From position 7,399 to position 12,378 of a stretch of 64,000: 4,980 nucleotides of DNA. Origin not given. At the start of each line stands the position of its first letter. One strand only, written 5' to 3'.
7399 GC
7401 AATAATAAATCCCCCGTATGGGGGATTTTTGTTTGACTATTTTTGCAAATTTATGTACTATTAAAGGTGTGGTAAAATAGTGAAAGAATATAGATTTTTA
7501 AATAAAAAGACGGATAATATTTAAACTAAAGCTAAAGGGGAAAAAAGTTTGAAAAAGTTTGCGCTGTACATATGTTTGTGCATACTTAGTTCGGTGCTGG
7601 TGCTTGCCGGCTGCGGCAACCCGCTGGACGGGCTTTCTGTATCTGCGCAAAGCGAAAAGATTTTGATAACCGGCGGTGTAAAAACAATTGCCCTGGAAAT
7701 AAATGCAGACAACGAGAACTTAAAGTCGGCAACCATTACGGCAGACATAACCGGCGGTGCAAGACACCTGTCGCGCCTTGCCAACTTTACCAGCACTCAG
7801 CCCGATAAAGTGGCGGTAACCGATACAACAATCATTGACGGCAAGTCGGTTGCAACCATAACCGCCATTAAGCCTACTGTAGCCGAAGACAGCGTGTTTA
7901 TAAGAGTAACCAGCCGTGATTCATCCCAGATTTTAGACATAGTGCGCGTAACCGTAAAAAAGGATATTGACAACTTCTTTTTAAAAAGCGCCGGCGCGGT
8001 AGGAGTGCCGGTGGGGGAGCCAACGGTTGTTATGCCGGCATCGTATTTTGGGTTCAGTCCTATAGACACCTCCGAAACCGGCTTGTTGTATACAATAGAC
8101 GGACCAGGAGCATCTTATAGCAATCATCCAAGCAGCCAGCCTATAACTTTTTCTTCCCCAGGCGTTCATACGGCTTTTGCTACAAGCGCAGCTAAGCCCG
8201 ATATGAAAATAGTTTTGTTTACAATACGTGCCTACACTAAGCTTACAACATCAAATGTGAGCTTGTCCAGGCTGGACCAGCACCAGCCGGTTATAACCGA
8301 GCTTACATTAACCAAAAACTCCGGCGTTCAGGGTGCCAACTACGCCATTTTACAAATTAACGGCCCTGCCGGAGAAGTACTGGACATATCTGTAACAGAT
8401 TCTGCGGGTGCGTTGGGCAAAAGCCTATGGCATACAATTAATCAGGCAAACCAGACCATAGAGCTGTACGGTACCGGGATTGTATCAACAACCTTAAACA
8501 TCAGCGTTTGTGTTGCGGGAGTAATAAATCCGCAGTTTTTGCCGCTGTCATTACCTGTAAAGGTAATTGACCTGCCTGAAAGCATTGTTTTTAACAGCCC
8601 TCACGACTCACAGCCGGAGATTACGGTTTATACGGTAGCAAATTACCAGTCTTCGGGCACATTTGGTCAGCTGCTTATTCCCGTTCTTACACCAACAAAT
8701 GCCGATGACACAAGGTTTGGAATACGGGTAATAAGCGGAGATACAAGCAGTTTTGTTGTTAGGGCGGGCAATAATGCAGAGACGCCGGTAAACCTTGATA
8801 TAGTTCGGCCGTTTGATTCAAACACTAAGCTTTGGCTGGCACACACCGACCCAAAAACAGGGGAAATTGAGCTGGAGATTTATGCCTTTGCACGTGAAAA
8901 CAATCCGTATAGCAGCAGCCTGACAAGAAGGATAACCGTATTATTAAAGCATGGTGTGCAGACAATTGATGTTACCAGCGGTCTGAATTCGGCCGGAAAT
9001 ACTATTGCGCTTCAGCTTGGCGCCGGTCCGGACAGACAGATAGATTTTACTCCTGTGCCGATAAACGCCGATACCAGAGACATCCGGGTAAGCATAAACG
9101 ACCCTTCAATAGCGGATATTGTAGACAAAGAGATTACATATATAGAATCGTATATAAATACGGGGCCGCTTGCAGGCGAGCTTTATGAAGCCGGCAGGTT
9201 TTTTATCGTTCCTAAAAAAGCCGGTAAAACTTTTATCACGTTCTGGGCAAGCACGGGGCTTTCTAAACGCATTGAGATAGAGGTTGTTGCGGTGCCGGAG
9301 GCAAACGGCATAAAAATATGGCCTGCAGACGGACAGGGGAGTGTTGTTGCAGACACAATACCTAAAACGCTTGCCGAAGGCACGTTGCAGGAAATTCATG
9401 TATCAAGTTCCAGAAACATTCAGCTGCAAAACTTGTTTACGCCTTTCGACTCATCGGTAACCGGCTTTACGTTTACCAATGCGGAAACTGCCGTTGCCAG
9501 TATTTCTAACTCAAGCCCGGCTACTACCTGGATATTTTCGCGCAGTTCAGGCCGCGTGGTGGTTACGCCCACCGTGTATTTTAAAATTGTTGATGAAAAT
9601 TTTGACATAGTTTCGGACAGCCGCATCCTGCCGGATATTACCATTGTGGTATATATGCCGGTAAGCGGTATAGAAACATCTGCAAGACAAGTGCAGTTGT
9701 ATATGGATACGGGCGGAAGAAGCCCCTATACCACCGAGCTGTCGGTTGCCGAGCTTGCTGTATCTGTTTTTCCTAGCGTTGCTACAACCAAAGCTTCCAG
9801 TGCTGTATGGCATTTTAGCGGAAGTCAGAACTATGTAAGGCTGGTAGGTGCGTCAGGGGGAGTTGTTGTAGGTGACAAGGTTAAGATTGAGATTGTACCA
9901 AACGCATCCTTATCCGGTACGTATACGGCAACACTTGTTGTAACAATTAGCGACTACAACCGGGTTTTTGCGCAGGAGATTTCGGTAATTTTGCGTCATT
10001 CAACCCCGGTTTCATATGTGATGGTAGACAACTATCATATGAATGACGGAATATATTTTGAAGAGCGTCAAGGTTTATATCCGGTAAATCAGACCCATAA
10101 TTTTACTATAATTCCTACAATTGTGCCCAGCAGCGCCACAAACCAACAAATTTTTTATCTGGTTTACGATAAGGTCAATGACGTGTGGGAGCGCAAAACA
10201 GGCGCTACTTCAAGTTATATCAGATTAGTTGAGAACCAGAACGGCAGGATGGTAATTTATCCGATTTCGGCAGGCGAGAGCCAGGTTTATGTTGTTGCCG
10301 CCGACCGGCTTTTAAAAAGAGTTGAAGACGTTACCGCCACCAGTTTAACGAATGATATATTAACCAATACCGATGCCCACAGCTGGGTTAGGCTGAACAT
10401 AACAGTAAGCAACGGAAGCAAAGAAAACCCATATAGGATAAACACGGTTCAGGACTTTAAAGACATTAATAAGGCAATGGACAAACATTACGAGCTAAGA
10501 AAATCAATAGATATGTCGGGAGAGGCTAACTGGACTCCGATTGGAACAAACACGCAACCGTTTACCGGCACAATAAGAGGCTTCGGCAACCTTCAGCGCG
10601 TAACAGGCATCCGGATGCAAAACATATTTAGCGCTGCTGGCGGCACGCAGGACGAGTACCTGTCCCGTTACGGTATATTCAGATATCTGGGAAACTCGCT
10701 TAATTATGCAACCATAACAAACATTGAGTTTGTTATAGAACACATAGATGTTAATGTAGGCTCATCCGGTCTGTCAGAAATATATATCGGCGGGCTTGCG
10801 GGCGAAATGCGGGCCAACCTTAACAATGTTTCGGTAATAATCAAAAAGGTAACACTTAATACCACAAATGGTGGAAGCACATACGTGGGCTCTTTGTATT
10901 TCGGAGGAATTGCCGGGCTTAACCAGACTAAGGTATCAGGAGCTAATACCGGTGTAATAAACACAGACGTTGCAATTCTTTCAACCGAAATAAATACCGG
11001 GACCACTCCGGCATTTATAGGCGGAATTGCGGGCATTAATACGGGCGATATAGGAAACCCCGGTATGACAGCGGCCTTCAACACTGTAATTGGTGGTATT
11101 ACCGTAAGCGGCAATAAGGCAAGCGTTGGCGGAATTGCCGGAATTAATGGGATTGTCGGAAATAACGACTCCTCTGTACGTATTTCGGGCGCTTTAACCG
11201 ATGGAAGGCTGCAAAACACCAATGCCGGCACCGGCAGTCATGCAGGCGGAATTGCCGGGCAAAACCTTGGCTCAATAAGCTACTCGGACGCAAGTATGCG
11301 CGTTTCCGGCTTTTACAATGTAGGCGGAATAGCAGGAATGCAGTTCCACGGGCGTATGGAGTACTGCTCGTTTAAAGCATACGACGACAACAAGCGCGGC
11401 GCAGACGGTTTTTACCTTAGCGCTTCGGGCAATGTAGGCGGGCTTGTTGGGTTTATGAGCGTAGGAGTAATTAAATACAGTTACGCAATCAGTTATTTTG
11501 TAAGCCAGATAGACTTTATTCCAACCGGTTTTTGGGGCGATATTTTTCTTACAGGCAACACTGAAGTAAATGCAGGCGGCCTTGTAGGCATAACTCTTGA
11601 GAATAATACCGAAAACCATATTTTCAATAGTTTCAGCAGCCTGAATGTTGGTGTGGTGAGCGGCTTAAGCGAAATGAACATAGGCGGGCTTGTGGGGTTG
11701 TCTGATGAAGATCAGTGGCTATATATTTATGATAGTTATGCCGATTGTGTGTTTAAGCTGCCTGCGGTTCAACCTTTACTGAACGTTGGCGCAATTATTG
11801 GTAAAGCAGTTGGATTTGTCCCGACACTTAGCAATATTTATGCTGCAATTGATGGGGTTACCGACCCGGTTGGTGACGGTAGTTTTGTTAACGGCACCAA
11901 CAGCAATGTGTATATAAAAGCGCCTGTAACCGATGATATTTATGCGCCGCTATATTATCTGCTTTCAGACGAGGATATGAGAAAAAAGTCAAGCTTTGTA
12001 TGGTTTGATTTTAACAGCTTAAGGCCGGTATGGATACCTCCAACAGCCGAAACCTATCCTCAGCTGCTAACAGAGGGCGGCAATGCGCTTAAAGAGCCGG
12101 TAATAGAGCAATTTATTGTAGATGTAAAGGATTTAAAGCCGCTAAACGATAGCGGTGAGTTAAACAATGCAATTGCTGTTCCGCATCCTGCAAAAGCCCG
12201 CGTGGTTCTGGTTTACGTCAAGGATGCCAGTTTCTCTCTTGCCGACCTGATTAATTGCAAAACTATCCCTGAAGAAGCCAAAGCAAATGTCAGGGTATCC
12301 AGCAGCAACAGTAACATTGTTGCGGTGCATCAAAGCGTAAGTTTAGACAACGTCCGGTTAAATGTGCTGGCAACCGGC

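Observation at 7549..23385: A single 15.8-kb gene encoding a 5278-aa lipoprotein with alternating Ig-like tracts and seven solenoid modules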

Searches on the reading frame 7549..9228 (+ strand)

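Call 22: search_protein_families(library=pfam, proteins=[window:7549-9228:+], max_evalue=5)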
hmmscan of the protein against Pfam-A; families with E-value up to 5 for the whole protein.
window:7549-9228:+ (560 aa): 1 family
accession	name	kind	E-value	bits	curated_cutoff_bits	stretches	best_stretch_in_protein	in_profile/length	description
PF13600.11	DUF4140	-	0.018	15.9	27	0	485-528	13-53/98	N-terminal domain of unknown function (DUF4140)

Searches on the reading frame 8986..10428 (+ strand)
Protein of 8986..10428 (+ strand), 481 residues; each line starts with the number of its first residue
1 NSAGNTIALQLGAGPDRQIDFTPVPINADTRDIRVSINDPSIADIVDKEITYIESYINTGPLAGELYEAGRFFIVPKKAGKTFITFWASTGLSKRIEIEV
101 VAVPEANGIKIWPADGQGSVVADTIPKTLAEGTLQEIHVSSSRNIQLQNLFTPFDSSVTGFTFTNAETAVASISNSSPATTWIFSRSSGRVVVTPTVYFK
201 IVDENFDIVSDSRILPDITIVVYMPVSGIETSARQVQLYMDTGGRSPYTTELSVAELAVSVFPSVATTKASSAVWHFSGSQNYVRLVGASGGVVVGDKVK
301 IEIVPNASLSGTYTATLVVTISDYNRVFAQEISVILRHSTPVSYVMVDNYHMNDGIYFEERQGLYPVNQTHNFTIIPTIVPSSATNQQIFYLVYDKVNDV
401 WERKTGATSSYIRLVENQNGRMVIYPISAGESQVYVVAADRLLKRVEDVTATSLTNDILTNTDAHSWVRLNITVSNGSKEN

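Call 22: search_protein_families(library=pfam, proteins=[window:8986-10428:+], max_evalue=5)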
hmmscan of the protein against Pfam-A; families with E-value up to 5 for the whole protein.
window:8986-10428:+ (481 aa): 2 families
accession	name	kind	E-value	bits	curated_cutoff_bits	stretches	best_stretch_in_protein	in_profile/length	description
PF13629.12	T2SS-T3SS_pil_N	-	0.0019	18.3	23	1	70-100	40-71/72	Pilus formation protein N terminal region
PF21461.3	HL_N-beta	-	0.12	12.6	27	0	419-445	28-52/57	Hyaluronate lyase, N-terminal beta-sheet domain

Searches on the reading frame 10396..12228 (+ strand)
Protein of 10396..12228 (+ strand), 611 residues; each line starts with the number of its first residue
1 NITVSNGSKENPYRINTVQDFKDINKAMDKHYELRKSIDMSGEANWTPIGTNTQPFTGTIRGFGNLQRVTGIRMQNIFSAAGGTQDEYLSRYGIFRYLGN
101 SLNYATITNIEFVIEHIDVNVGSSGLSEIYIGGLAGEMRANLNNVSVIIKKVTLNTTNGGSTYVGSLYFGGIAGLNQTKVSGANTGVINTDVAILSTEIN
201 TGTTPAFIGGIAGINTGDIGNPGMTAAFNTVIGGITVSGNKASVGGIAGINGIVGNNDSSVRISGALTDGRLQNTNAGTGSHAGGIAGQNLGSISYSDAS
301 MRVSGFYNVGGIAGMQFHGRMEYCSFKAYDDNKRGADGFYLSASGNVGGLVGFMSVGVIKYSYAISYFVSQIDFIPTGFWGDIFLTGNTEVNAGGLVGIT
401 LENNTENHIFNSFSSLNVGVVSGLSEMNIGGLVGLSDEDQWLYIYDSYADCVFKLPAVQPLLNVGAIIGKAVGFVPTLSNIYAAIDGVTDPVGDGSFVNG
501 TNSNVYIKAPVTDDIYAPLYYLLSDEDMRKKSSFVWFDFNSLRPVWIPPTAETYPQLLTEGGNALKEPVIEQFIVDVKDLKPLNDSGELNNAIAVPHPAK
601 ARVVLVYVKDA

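Call 22: search_protein_families(library=pfam, proteins=[window:10396-12228:+], max_evalue=5)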
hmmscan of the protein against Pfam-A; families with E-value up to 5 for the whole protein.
window:10396-12228:+ (611 aa): 1 family
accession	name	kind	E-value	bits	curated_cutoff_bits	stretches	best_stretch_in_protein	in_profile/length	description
PF07581.17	Glug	-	3.4e-05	24.4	20.5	1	280-304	2-28/28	The GLUG motif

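Call 23: search_solved_structures(query=window:10396-12228:+, max_evalue=1)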
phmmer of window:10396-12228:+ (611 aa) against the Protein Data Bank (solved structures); distinct sequences matched with E-value up to 1: 0.
